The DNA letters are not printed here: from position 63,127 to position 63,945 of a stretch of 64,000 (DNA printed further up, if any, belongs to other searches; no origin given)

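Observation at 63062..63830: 16S rRNA intron encoding a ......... homing endonuclease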

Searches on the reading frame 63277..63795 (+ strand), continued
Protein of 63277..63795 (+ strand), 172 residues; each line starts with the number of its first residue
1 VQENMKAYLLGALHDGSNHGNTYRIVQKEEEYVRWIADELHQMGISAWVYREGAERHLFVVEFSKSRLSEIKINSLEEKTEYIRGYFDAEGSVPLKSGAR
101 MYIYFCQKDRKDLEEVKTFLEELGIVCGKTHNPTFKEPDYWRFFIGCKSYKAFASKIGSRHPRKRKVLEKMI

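Call 28: search_solved_structures(query=A1, max_evalue=1, show_alignments=2)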
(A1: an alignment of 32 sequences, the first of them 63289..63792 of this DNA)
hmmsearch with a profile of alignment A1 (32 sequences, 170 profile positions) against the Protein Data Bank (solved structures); distinct sequences matched with E-value up to 1: 13.
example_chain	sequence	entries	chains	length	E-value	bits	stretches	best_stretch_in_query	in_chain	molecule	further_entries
5ak9_A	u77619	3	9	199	0.00069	22.8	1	61-159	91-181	HOMING ENDONUCLEASE I-DMOI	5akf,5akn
5akm_A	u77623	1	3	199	0.0019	21.4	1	60-159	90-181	HOMING ENDONUCLEASE I-DMOI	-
1b24_A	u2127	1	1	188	0.0027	20.9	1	60-159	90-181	Homing endonuclease I-DmoI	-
2vs8_A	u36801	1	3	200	0.0028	20.8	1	60-159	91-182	HOMING ENDONUCLEASE I-DMOI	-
4un7_G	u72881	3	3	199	0.0029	20.8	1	60-159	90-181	HOMING ENDONUCLEASE I-DMOI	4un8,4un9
2vs7_A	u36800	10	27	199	0.0031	20.7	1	60-159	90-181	HOMING ENDONUCLEASE I-DMOI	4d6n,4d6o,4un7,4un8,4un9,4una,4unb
5o6i_A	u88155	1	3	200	0.0033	20.6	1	60-159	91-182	Homing endonuclease I-DmoI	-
1dq3_A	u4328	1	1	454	0.0089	19.2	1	76-158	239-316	ENDONUCLEASE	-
5o6g_A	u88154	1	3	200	0.02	18.1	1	63-159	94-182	Homing endonuclease I-DmoI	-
5a0w_A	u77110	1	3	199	0.03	17.5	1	60-159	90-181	HOMING ENDONUCLEASE I-DMOI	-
8i23_F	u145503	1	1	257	0.31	14.2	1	60-123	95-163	RNA polymerase sigma factor SigI1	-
9dlx_E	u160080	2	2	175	0.77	12.9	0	55-146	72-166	Actin-related protein 2/3 complex subunit 3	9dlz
1k8k_E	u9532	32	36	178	0.79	12.9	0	55-146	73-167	ARP2/3 COMPLEX 21 KDA SUBUNIT | Arp2/3 complex 21kDa subunit | Actin-related protein 2/3 complex subunit 3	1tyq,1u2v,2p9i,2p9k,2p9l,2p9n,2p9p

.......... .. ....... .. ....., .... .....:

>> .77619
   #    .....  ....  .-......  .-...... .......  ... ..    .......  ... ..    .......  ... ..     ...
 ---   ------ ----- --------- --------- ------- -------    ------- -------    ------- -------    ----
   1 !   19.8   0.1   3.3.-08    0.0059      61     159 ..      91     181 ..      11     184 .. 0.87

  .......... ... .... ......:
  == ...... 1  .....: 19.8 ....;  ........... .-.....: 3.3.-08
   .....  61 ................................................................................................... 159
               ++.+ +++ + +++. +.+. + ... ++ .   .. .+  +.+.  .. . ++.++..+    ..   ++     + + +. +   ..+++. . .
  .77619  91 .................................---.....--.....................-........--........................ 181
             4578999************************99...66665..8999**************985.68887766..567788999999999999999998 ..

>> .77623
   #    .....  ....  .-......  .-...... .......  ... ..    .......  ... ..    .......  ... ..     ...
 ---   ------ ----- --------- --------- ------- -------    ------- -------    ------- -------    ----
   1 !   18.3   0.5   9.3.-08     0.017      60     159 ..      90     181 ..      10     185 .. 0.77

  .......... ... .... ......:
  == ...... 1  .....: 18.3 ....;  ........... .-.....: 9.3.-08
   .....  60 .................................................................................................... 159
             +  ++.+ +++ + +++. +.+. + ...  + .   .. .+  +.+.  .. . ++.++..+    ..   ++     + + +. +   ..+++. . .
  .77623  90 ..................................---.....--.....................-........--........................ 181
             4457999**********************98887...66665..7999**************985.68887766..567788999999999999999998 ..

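Call 35: predict_structure(alignment_id=A1)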
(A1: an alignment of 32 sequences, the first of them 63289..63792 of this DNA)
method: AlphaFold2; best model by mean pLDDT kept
length: 168 residues; sequences in the alignment: 32
mean_pLDDT: 93.1   pTM: 0.88
mean pLDDT of the five models: 93.1, 91.0, 90.8, 90.4, 89.7
residues with pLDDT >= 90: 136; 70-90: 32; 50-70: 0; < 50: 0
segments of 3 or more residues with pLDDT < 50: none
pLDDT, mean of each block of 10 residues (from residue 1): 94 92 95 94 91 92 84 97 95 88 95 97 95 91 96 96 89
secondary structure, 60 per line:
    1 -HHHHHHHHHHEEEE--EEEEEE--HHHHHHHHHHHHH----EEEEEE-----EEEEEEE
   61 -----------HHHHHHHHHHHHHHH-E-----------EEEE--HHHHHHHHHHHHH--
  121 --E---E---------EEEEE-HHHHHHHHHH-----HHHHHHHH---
elements in order: H2-11 E12-15 E18-23 H26-38 E43-48 E54-60 H72-86 E100-103 H106-118 E137-141 H143-152 H158-165
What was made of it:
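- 63289..63795 (+): Homing endonuclease gene, 168 aa from ATG (maximal ORF 172 aa from GTG 63277). The stop codon UAG 63793-95 lies in the P7 3' strand. Model pLDDT 93 (call 35).
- On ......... homing endonuclease, monomeric two-domain (I-DmoI-like): The model (pLDDT 93) has helices 2-11 and 72-86, each followed by four strands (call 35).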

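Call 38: fold_search(model_id=the predicted structure, library=pdb)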
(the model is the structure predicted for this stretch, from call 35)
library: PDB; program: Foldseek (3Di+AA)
matches with E <= 10: 778; with E <= 0.001: 62
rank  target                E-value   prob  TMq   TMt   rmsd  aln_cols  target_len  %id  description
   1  5a0w_D                1.5e-09  1.00  0.73  0.65   4.0       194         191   19  THE CRYSTAL STRUCTURE OF I-DMOI E117A IN COMPLEX WITH ITS TARGET DNA AND IN THE PRESENCE OF 2MM MN (released 2016-05-11)
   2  4unc_D                2.0e-09  1.00  0.72  0.64   4.1       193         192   20  THE CRYSTAL STRUCTURE OF I-DMOI IN COMPLEX WITH ITS TARGET DNA AT 8 DAYS INCUBATION IN 5MM MN (STATE 6) (released 2014-12-17)
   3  5o6i_A                2.7e-09  1.00  0.72  0.64   4.1       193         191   20  Structures and dynamics of mesophilic variants from the homing endonuclease I-DmoI (released 2017-12-06)
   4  2vs7_G                5.1e-09  1.00  0.68  0.65   3.8       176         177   19  The crystal structure of I-DmoI in complex with DNA and Ca (released 2008-11-11)
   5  2vs7_D                5.1e-09  1.00  0.70  0.63   4.3       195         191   20  The crystal structure of I-DmoI in complex with DNA and Ca (released 2008-11-11)
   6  5akf_E                6.1e-09  1.00  0.70  0.67   3.7       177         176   19  THE CRYSTAL STRUCTURE OF I-DMOI Q42AK120M IN COMPLEX WITH ITS TARGET DNA NICKED IN THE CODING STRAND A AND IN THE PRES (released 2015-06-17)
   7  4unc_A                6.1e-09  1.00  0.68  0.64   3.8       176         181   19  THE CRYSTAL STRUCTURE OF I-DMOI IN COMPLEX WITH ITS TARGET DNA AT 8 DAYS INCUBATION IN 5MM MN (STATE 6) (released 2014-12-17)
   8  5akm_F                6.1e-09  1.00  0.67  0.65   4.2       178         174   21  THE CRYSTAL STRUCTURE OF I-DMOI G20S IN COMPLEX WITH ITS TARGET DNA IN THE PRESENCE OF 2MM MG (released 2015-06-17)
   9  4un7_G                6.5e-09  1.00  0.67  0.64   4.2       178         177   20  THE CRYSTAL STRUCTURE OF I-DMOI IN COMPLEX WITH ITS TARGET DNA BEFORE INCUBATION IN 5MM MN (STATE 1) (released 2014-12-03)
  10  4ut0_K                6.5e-09  1.00  0.65  0.62   4.4       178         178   21  THE CRYSTAL STRUCTURE OF I-DMOI IN COMPLEX WITH ITS TARGET DNA AT 10 DAYS INCUBATION IN 5MM MN (STATE 7) (released 2014-12-17)
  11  5akf_I                6.9e-09  1.00  0.67  0.65   4.0       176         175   19  THE CRYSTAL STRUCTURE OF I-DMOI Q42AK120M IN COMPLEX WITH ITS TARGET DNA NICKED IN THE CODING STRAND A AND IN THE PRES (released 2015-06-17)
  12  5ak9_J                7.3e-09  1.00  0.68  0.63   3.8       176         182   19  THE CRYSTAL STRUCTURE OF I-DMOI Q42AK120M IN COMPLEX WITH ITS TARGET DNA IN THE PRESENCE OF 2MM MN (released 2015-06-17)
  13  5a0w_G                7.8e-09  1.00  0.68  0.65   3.8       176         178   19  THE CRYSTAL STRUCTURE OF I-DMOI E117A IN COMPLEX WITH ITS TARGET DNA AND IN THE PRESENCE OF 2MM MN (released 2016-05-11)
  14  2vs8_A                7.8e-09  1.00  0.68  0.63   3.8       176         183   20  The crystal structure of I-DmoI in complex with DNA and Mn (released 2008-11-11)
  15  4una_G                9.8e-09  1.00  0.69  0.66   3.8       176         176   20  THE CRYSTAL STRUCTURE OF I-DMOI IN COMPLEX WITH ITS TARGET DNA AT 2 DAYS INCUBATION IN 5MM MN (STATE 4) (released 2014-12-17)
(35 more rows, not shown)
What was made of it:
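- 63289..63795 (+): Best structural matches are I-DmoI, E 1.5e-9, TM 0.73 (call 38).
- On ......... homing endonuclease, monomeric two-domain (I-DmoI-like): Full-length match to I-DmoI (call 38).
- Tried and rejected: A family profile and a structure search were needed (calls 28, 38).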
